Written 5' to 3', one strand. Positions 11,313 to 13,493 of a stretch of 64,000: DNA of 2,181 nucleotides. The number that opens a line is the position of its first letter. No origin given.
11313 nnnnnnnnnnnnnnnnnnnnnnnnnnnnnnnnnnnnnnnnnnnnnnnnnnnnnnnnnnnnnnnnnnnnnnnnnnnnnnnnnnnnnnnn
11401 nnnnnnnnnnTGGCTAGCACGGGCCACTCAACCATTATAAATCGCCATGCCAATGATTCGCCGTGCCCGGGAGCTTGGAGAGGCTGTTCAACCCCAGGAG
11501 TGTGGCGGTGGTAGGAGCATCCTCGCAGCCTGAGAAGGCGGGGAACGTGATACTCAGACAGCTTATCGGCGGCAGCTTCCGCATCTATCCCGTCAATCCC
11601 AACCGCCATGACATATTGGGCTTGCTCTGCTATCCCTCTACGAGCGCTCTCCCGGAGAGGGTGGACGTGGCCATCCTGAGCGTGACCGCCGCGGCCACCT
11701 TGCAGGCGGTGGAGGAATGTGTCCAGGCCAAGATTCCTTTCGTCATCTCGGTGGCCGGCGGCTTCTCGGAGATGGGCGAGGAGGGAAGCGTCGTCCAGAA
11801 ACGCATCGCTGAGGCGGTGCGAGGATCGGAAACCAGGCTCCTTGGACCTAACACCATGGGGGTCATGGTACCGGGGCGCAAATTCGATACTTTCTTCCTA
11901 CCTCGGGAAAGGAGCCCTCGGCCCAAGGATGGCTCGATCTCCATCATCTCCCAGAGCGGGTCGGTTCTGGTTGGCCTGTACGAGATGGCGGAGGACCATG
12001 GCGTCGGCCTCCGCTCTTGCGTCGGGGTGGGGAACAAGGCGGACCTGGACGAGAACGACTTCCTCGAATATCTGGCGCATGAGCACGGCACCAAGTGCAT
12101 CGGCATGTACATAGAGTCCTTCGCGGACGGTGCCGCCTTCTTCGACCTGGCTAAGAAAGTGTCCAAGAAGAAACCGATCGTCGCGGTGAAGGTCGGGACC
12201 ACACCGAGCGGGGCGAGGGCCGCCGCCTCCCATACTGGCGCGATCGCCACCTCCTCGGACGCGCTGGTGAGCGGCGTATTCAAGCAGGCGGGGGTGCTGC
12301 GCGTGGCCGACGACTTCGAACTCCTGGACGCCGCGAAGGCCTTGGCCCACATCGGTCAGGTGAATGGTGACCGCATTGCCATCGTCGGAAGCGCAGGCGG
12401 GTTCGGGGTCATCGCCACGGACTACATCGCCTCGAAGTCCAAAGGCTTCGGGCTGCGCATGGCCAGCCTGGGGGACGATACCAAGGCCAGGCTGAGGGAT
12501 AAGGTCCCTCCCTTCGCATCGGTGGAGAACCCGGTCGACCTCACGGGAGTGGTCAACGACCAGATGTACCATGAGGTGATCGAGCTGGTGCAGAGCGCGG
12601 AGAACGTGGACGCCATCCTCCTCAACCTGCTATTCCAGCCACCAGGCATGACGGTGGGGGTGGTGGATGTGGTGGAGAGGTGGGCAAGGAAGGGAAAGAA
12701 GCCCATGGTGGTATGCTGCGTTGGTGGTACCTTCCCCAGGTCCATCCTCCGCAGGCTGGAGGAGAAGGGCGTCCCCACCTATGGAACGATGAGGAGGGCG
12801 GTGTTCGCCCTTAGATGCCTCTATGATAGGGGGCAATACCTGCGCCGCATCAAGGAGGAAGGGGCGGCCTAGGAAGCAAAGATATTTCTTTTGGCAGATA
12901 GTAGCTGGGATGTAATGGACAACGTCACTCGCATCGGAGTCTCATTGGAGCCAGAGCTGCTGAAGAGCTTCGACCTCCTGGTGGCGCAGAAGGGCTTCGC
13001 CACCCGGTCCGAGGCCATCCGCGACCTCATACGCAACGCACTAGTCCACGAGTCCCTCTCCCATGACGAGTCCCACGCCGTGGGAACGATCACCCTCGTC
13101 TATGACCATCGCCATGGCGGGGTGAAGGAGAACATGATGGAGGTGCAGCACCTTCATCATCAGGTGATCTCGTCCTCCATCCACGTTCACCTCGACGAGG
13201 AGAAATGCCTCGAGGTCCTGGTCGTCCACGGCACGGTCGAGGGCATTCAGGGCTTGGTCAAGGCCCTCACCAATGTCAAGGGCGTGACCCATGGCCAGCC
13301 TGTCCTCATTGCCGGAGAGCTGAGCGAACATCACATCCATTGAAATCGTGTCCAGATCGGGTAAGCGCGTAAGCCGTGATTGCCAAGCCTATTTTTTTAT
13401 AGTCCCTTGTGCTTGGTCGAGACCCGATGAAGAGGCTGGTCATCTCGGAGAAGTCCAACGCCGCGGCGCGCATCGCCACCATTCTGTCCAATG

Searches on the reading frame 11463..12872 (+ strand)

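Call 51: search_protein_families(library=pfam, proteins=[window:11463-12872:+], max_evalue=0.001)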
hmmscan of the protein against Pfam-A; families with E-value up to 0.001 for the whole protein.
window:11463-12872:+ (469 aa): 4 families
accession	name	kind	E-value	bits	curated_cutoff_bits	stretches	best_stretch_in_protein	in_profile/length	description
PF13607.11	Succ_CoA_lig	-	1e-47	161.8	27.4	1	157-294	2-138/138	Succinyl-CoA ligase like flavodoxin domain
PF13380.12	CoA_binding_2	-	3e-25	89.4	22.8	1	12-136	1-115/116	CoA binding domain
PF02629.25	CoA_binding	-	1.2e-11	45.6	22.3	1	11-98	3-95/97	CoA binding domain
PF19045.5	Ligase_CoA_2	-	1.8e-09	38.3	23.7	1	306-441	2-138/162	Ligase-CoA domain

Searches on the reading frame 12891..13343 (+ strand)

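Call 51: search_protein_families(library=pfam, proteins=[window:12891-13343:+], max_evalue=0.001)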
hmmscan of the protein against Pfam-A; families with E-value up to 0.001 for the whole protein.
window:12891-13343:+ (150 aa): 2 families
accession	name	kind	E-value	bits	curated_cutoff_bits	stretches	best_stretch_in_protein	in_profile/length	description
PF08753.17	NikR_C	-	3e-26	91.9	22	1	64-139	1-76/77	NikR C terminal nickel binding domain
PF01402.27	RHH_1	-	4e-08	33.4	20.5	1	14-51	1-37/39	Ribbon-helix-helix protein, copG family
